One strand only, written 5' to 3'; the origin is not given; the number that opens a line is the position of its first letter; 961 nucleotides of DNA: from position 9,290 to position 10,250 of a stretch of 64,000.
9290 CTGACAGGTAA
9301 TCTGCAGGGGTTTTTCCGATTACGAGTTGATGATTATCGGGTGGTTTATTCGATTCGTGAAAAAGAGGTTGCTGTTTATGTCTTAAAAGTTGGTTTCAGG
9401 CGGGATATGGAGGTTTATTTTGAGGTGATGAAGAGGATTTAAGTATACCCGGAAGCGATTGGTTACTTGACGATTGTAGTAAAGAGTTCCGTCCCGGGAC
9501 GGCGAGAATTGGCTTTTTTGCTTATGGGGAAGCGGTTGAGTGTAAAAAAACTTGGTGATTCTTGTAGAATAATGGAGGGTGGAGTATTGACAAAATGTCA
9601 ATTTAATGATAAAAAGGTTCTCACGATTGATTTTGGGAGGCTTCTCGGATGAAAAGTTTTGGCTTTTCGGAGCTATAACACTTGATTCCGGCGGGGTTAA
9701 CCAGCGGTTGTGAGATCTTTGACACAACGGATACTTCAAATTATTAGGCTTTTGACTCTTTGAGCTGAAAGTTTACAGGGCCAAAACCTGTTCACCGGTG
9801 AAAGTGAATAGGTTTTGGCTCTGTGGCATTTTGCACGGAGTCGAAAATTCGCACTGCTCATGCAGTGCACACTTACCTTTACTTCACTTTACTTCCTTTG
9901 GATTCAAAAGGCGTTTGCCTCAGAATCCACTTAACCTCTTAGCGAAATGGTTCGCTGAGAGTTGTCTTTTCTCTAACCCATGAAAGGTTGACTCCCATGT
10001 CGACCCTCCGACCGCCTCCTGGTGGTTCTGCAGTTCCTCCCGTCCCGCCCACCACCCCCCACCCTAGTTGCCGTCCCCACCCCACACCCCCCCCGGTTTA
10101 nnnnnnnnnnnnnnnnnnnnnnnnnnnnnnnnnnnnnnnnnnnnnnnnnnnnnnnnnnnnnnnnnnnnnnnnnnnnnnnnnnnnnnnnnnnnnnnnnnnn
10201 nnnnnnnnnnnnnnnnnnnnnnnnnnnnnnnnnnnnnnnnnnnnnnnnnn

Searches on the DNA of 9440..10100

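Call 115: search_rna_families(source=window, start=9440, end=10100, threshold=evalue, max_evalue=1)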
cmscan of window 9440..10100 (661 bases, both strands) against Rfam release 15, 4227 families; matches with E-value up to 1: 1.
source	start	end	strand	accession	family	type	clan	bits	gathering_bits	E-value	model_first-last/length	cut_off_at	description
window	9774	9825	+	RF03701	mir-4041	Gene; miRNA;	-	25.6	74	0.022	1-54/54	no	mir-4041 microRNA precursor family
